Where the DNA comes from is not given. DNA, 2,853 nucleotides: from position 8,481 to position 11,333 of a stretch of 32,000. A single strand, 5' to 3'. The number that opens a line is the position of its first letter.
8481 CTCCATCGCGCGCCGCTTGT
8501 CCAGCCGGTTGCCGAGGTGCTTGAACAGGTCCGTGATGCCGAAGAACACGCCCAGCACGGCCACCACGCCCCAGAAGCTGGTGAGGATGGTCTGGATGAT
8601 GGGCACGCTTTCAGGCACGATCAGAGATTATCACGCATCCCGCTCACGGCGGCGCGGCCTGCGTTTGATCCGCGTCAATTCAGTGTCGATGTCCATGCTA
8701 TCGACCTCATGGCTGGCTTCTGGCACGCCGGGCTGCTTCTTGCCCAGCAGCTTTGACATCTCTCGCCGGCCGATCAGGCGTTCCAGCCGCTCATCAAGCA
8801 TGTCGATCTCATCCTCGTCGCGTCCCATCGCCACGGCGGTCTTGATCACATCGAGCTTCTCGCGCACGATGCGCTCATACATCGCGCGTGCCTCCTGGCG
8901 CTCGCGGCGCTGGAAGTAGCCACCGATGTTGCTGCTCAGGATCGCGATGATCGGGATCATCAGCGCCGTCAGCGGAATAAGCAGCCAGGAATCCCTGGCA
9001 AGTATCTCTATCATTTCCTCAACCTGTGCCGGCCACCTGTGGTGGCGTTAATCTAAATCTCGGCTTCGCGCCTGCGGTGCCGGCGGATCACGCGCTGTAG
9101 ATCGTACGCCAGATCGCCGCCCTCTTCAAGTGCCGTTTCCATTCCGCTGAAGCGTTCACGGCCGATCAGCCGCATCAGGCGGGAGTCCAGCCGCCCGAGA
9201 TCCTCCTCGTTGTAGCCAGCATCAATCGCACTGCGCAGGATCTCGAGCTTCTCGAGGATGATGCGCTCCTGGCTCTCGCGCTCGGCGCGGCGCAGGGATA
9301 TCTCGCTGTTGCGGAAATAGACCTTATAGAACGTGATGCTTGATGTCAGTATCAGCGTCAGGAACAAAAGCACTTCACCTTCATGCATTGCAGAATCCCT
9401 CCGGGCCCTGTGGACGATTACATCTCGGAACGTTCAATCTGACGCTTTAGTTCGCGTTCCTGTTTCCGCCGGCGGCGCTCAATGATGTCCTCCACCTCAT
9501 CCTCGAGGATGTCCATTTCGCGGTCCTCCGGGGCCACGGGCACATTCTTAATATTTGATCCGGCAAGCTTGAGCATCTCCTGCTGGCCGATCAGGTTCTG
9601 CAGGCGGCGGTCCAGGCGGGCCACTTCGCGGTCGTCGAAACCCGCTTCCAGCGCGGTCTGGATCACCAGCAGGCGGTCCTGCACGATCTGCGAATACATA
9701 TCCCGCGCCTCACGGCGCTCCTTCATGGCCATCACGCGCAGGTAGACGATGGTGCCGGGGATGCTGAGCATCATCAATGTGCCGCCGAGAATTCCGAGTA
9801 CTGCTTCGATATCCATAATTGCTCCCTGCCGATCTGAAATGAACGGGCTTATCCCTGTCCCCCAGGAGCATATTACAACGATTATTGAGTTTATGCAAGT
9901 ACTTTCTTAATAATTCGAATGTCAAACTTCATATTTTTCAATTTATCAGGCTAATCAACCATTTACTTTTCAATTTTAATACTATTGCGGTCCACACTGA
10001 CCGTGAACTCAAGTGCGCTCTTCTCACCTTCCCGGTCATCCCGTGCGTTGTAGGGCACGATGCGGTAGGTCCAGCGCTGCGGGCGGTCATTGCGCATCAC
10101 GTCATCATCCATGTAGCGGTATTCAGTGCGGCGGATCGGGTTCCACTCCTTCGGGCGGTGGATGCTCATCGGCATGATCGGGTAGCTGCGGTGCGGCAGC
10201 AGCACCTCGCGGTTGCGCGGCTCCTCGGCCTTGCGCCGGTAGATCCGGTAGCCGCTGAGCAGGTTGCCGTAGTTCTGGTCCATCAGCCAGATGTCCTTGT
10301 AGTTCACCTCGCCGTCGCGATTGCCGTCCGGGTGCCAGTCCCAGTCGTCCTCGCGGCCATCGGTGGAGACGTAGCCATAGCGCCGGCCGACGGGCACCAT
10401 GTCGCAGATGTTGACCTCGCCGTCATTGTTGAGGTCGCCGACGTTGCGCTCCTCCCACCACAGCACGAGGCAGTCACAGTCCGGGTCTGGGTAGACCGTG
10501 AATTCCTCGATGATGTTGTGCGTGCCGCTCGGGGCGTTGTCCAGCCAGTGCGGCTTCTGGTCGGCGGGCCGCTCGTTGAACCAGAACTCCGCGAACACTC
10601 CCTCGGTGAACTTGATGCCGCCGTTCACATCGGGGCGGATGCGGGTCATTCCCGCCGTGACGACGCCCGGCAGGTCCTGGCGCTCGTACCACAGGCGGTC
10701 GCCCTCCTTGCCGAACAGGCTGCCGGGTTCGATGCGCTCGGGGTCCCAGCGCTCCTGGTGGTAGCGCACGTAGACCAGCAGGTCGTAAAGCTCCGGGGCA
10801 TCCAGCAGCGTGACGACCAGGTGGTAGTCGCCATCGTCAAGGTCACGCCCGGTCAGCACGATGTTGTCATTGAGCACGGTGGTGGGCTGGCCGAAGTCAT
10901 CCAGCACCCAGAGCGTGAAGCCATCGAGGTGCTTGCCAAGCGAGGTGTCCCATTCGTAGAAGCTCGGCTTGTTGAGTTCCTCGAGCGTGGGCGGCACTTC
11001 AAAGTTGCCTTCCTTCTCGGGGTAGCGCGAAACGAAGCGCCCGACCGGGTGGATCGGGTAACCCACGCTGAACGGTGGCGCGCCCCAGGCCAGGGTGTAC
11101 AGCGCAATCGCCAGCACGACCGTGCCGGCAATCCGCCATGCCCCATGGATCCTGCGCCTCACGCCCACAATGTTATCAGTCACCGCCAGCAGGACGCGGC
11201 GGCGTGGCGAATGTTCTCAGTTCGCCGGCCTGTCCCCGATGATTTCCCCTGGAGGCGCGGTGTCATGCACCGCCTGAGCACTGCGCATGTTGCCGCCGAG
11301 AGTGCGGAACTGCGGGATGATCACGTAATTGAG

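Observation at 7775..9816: Tandem array of five paralogous bitopic membrane proteins with a conserved cytoplasmic helical motif and acidic-then-basic tails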

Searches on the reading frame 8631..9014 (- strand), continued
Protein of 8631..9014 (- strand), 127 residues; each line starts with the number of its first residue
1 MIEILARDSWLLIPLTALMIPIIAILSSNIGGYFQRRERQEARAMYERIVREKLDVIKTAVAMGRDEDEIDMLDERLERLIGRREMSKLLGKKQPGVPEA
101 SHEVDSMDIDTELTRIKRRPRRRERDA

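Call 67: list_cluster_members(proteins=[P0003, P0013, P0014, P0005, P0194])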
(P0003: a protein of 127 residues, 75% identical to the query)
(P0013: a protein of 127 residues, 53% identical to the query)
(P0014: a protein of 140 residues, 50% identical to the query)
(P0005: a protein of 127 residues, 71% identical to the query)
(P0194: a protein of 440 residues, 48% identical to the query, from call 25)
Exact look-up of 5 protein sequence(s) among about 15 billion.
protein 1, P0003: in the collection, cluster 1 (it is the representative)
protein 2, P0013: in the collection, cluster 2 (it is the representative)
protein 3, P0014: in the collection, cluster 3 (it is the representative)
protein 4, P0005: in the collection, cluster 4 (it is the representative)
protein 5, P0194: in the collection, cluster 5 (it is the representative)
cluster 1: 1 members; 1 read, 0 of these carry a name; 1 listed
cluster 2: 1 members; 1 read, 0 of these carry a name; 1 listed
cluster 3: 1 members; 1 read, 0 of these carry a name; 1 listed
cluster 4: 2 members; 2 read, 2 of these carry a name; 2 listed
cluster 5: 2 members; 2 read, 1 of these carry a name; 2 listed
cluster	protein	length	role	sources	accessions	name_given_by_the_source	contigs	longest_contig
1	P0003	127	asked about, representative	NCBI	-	-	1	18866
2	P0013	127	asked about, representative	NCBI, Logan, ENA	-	-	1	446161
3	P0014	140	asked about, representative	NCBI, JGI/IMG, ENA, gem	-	-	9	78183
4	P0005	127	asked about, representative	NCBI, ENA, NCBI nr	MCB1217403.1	hypothetical protein KDL44_08410 [bacterium] | hypothetical protein [bacterium]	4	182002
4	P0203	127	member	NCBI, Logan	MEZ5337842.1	MAG: hypothetical protein R3F46_06210 [bacterium]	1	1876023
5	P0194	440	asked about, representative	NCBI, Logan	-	-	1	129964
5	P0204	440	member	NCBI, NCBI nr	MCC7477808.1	hypothetical protein IT575_05060 [bacterium] | hypothetical protein [bacterium]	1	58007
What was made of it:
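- Tried and rejected: Taxonomy labels from cluster look-up: only '[bacterium]' (call 67).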

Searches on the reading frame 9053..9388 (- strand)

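Call 3: search_protein_families(library=pfam, proteins=[window:9053-9388:-], max_evalue=1)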
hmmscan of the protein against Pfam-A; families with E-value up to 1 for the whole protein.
window:9053-9388:- (111 aa): 1 family
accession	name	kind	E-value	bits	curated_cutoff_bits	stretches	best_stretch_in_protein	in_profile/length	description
PF00482.28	T2SSF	-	0.37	11.2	25.2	1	31-109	18-93/125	Type II secretion system (T2SS), protein F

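Call 4: search_protein_families(library=ncbifam, proteins=[window:9053-9388:-], max_evalue=1)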
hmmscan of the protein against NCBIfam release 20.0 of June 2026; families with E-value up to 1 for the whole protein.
window:9053-9388:- (111 aa): 0 families

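Call 20: search_protein_families(library=padloc, proteins=[window:9053-9388:-], max_evalue=1)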
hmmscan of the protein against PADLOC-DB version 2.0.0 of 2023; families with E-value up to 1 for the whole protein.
window:9053-9388:- (111 aa): 0 families

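Call 64: search_protein_families(library=phrogs, proteins=[window:9053-9388:-], max_evalue=0.1)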
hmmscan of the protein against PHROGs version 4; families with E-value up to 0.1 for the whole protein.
window:9053-9388:- (111 aa): 0 families

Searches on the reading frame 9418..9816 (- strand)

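Call 3: search_protein_families(library=pfam, proteins=[window:9418-9816:-], max_evalue=1)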
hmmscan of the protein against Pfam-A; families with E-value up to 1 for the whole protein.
window:9418-9816:- (132 aa): 1 family
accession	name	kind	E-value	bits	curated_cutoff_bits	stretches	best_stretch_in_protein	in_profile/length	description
PF16474.11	KIND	-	0.068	13.4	26.7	1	33-110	71-146/197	Kinase non-catalytic C-lobe domain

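Call 4: search_protein_families(library=ncbifam, proteins=[window:9418-9816:-], max_evalue=1)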
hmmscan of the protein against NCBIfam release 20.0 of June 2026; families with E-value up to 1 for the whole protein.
window:9418-9816:- (132 aa): 1 family
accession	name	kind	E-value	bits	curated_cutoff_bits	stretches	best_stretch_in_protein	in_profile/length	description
TIGR02054.1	MerD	equivalog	0.059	13.9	103.65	1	43-74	44-75/120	mercuric resistance transcriptional repressor MerD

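Call 20: search_protein_families(library=padloc, proteins=[window:9418-9816:-], max_evalue=1)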
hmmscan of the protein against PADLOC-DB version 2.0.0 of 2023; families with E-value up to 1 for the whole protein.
window:9418-9816:- (132 aa): 0 families

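Call 64: search_protein_families(library=phrogs, proteins=[window:9418-9816:-], max_evalue=0.1)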
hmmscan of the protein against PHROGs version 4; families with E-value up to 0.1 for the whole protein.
window:9418-9816:- (132 aa): 2 families
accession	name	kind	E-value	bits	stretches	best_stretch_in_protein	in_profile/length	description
phrog_4884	-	lysis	0.04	15.2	0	29-47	24-42/87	holin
phrog_1674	-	DNA, RNA and nucleotide metabolism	0.092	12.9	0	78-132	4-58/276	exonuclease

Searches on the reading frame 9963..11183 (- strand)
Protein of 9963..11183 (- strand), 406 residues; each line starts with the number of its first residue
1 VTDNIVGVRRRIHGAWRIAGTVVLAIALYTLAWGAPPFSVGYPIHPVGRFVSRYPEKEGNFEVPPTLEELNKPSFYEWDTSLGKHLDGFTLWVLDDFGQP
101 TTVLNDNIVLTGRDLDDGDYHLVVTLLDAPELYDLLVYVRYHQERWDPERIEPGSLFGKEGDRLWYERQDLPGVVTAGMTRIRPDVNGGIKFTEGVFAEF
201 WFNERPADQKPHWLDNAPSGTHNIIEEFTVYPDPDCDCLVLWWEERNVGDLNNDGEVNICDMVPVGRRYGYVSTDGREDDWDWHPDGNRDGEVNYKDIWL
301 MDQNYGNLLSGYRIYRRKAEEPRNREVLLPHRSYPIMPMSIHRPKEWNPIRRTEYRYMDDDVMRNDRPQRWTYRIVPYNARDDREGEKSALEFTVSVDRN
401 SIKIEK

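Call 9: search_protein_families(library=pfam, proteins=[window:9963-11183:-], max_evalue=0.001)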
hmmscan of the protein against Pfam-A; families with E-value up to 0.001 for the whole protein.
window:9963-11183:- (406 aa): 1 family
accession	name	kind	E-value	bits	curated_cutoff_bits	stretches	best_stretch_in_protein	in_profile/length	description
PF00404.24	Dockerin_1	-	0.00056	20.5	22.9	0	249-302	2-53/57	Dockerin type I domain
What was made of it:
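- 9963..11183 (-): Conserved upstream neighbour ('partner', 406 aa): exported protein with a signal peptide, a cohesin-like beta-sandwich, a dockerin-like Ca-binding repeat (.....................) and an FN3-like C-terminal domain. Weak Dockerin_1 hit, 20.5 bits against a cutoff of 22.9 (call 9).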

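Call 20: search_protein_families(library=padloc, proteins=[window:9963-11183:-], max_evalue=1)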
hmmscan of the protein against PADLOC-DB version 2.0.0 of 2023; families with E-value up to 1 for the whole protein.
window:9963-11183:- (406 aa): 0 families

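Call 25: find_homologous_proteins(query=window:9963-11183:-, max_evalue=0.001)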
Query window:9963-11183:- (406 aa): 41 proteins with E <= 0.001 among 3095 candidates.
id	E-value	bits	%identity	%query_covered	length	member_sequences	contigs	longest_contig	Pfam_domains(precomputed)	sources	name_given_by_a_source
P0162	3.3e-284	961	100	99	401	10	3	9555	-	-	-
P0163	3.4e-226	769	81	96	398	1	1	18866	-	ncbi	-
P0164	3.7e-219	746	81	95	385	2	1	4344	-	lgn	-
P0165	5.3e-207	706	74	96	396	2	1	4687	-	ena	-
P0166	4.2e-206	703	73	97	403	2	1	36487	-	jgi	jgi:hypothetical protein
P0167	2.0e-140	487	54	91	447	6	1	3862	-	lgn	-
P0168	5.0e-137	475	54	92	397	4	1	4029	-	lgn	-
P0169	1.3e-136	474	51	99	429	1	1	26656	-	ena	-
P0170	2.4e-136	473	55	89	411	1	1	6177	-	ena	-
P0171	6.5e-135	468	56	89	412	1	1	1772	-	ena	-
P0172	1.3e-134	467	53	96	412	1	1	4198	-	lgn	-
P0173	2.5e-134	467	56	91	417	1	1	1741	-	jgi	-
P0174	2.8e-134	466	53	92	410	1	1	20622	-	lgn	-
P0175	1.7e-133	464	54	92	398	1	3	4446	PF00404.25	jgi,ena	-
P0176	4.3e-133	462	55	91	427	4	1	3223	-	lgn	-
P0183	4.0e-124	433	55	86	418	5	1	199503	-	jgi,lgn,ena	-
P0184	1.2e-123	431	54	89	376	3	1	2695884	-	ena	-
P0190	1.7e-115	404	49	91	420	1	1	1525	PF00404.25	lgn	-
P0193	2.2e-107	378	47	91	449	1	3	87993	-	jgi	jgi:hypothetical protein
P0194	1.1e-106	375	48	87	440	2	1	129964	PF00404.25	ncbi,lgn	-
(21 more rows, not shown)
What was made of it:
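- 9963..11183 (-): Family of 41 (call 25).
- On Dockerin type I (PF00404; partner protein): Three homologs carry a precomputed PF00404 hit (call 25).
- Closest known: Non-cellulosomal cohesin-dockerin proteins of Planctomycetes. Different: The partner here is a compact 400-aa protein of a distinct, narrow family (41 hits, call 25).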

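Call 29: find_encoding_contigs(protein=P0184, flank=10000, max_places=1)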
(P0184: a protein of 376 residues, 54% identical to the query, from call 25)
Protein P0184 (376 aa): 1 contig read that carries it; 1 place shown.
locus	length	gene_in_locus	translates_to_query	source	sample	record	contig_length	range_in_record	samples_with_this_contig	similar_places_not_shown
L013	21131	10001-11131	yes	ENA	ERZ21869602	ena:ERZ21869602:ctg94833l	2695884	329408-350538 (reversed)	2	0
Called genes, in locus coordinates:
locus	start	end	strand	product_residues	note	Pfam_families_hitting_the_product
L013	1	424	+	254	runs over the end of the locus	PF01255:Prenyltransf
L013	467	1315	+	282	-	PF01148:CTP_transf_1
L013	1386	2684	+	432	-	PF20539:DUF6754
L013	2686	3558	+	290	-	-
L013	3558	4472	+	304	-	-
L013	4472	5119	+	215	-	-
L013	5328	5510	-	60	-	-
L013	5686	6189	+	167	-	-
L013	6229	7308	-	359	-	PF21016:RlmN_N, PF04055:Radical_SAM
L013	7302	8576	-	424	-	-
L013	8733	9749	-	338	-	PF01244:Peptidase_M19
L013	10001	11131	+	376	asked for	-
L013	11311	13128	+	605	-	PF05157:MshEN, PF00437:T2SSE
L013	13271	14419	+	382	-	PF00437:T2SSE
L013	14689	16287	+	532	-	-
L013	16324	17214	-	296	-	PF01261:AP_endonuc_2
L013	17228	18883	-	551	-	PF10079:Rossmann-like_BshC, PF24850:CC_BshC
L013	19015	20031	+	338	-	PF00933:Glyco_hydro_3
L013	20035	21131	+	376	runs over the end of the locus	PF06452:CBM9_1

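Call 30: find_encoding_contigs(protein=P0183, flank=10000, max_places=1)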
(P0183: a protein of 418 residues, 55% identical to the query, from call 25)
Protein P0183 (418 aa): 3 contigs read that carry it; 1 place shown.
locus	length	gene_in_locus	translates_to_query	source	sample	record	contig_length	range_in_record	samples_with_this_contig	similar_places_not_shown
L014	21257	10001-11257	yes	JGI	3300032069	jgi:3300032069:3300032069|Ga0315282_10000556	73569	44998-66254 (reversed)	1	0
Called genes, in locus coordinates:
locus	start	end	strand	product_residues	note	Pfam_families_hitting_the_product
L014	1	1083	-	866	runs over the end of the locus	PF01624:MutS_I, PF05188:MutS_II, PF05192:MutS_III, PF05190:MutS_IV, PF00488:MutS_V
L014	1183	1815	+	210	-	-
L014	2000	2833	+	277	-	-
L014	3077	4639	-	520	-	PF01145:Band_7, PF15975:Flot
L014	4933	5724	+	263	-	-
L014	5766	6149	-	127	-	PF13650:Asp_protease_2 (weak)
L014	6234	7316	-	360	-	PF21016:RlmN_N (weak), PF04055:Radical_SAM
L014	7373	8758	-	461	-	-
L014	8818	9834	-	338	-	PF01244:Peptidase_M19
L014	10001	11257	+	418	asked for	-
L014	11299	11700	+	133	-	-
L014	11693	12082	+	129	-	-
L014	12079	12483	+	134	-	PF08211:dCMP_cyt_deam_2, PF00383:dCMP_cyt_deam_1, PF26947:CDL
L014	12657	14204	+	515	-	-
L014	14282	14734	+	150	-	PF01451:LMWPc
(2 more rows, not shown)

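Call 31: find_encoding_contigs(protein=P0193, flank=10000, max_places=1)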
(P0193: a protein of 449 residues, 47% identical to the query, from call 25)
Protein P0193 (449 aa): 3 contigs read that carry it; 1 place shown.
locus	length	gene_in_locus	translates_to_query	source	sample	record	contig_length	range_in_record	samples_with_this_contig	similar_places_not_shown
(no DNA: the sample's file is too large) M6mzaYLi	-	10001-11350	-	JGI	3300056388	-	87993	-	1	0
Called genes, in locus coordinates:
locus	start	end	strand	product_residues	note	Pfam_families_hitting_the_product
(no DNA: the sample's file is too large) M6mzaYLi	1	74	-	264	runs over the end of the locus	PF00175:NAD_binding_1 (faint), PF10418:DHODB_Fe-S_bind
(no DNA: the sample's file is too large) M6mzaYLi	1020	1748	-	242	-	PF00696:AA_kinase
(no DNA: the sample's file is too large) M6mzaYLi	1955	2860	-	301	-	-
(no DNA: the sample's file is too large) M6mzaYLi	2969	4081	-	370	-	PF13439:Glyco_transf_4 (weak), PF00534:Glycos_transf_1, PF13692:Glyco_trans_1_4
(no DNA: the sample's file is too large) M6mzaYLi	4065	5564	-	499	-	-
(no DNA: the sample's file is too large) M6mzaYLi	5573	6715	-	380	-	PF13439:Glyco_transf_4, PF13579:Glyco_trans_4_4 (weak)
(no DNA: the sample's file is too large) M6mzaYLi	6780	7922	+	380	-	PF00005:ABC_tran, PF13304:AAA_21, PF13732:DrrA1-3_C (weak)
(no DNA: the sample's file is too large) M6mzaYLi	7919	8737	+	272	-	PF12698:ABC2_membrane_3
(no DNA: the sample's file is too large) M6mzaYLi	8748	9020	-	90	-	-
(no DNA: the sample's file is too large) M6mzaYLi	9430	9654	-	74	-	-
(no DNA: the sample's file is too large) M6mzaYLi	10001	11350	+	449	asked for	-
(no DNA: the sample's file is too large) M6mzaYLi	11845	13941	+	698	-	PF01145:Band_7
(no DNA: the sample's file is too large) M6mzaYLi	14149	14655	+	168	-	PF05163:DinB, PF12867:DinB_2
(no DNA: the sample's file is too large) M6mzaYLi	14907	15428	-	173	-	PF05163:DinB, PF12867:DinB_2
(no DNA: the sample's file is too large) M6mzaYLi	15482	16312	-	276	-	PF00561:Abhydrolase_1, PF12146:Hydrolase_4, PF12697:Abhydrolase_6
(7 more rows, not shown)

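Call 57: predict_structure(alignment_id=A4)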
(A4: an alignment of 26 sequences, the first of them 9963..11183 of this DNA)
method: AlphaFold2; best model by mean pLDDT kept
length: 406 residues; sequences in the alignment: 26
mean_pLDDT: 77.1   pTM: 0.75
mean pLDDT of the five models: 77.1, 76.9, 75.6, 75.5, 72.6
residues with pLDDT >= 90: 153; 70-90: 127; 50-70: 62; < 50: 64
segments of 3 or more residues with pLDDT < 50: 1-17, 29-62, 272-282
pLDDT, mean of each block of 10 residues (from residue 1): 41 48 58 37 30 39 59 82 95 89 94 92 94 91 95 82 87 92 61 87 91 82 91 84 88 86 79 45 59 78 89 93 93 59 60 80 91 92 88 94 89
secondary structure, 60 per line:
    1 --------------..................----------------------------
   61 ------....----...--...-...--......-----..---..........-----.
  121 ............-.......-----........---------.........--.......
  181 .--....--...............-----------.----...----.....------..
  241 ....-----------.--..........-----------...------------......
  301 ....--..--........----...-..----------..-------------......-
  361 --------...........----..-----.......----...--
elements in order: H15-32 H67-70 E84-86 E89-94 E108-114 E120-132 E134-140 E146-153 E163-171 E174-181 H184-187 E190-204 E228-232 E239-244 H259-268 H295-304 E311-318 E354-359 E369-379 E391-397 E402-404
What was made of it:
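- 9963..11183 (-): AF2 pLDDT 77, pTM 0.75 (call 57).
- On Cohesin module (partner protein 9963-11183): The AF2 model has pLDDT 82-95 over residues 71-180 (call 57).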

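Call 59: fold_search(model_id=the predicted structure, library=pdb)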
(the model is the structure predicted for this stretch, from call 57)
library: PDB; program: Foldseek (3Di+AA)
matches with E <= 10: 711; with E <= 0.001: 6
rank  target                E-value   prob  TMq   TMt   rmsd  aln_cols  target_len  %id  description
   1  2w1n                  2.1e-05  1.00  0.19  0.32  15.6       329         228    8  cohesin and fibronectin type-III double module construct from the Clostridium perfringens glycoside hydrolase GH84C (released 2009-02-03)
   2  3kcp_A                1.2e-04  1.00  0.20  0.26  28.9       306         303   12  Crystal structure of interacting Clostridium thermocellum multimodular components (released 2010-02-09)
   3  4fl4_L                3.2e-04  0.99  0.19  0.25  28.1       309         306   14  Scaffoldin conformation and dynamics revealed by a ternary complex from the Clostridium thermocellum cellulosome (released 2012-06-27)
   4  4fl4_I                5.3e-04  0.99  0.19  0.24  28.4       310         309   13  Scaffoldin conformation and dynamics revealed by a ternary complex from the Clostridium thermocellum cellulosome (released 2012-06-27)
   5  4fl4_C                6.6e-04  0.99  0.20  0.26  29.1       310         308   12  Scaffoldin conformation and dynamics revealed by a ternary complex from the Clostridium thermocellum cellulosome (released 2012-06-27)
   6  2y3n_A                7.4e-04  1.00  0.22  0.47  12.7       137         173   10  Type II cohesin-dockerin domain from Bacteroides cellolosolvens (released 2012-01-11)
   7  4uyp_A                1.0e-03  1.00  0.20  0.50   7.9       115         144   16  High resolution structure of the third cohesin ScaC in complex with the ScaB dockerin with a mutation in the N-termina (released 2015-04-15)
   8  4uyq_A                1.3e-03  1.00  0.19  0.50   7.3       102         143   18  High resolution structure of the third cohesin ScaC in complex with the ScaB dockerin with a mutation in the C-termina (released 2015-04-15)
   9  4wi0_A                1.4e-03  1.00  0.21  0.48   3.6       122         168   11  Crystal structure of Coh3ScaB-XDoc_M2ScaA complex: A C-terminal interface mutant of type II Cohesin-X-Dockerin complex (released 2015-10-07)
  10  6kgd_A                1.7e-03  1.00  0.21  0.53   6.7       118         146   13  Crystal structure of CaDoc0917(R49D)-CaCohA2 complex at pH 8.0 (released 2020-07-08)
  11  4y5v_C                1.8e-03  0.89  0.18  0.31  16.8       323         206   10  Diabody 305 complex with EpoR (released 2015-04-29)
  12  3fnk_A                1.9e-03  1.00  0.21  0.45   3.6       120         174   10  Crystal structure of the second type II cohesin module from the cellulosomal adaptor ScaA scaffoldin of Acetivibrio ce (released 2009-06-23)
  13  1qzn                  1.9e-03  1.00  0.20  0.45   4.0       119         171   12  Crystal Structure Analysis of a type II cohesin domain from the cellulosome of Acetivibrio cellulolyticus (released 2004-09-21)
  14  2jh2_B                1.9e-03  1.00  0.19  0.52  15.6       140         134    8  X-ray crystal structure of a cohesin-like module from Clostridium perfringens (released 2007-11-06)
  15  4uyp_C                2.0e-03  1.00  0.19  0.49   7.2       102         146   18  High resolution structure of the third cohesin ScaC in complex with the ScaB dockerin with a mutation in the N-termina (released 2015-04-15)
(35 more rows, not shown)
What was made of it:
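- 9963..11183 (-): Foldseek: cohesin+FN3 entry 2w1n at E 2e-5, and many cohesins at probability 1.0 (call 59).
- On Cohesin module (partner protein 9963-11183): Foldseek hits 2w1n (cohesin+FN3) at E 2e-5 and many type I/II cohesins at probability 1.00 with target TM-score of about 0.45-0.55 (call 59).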
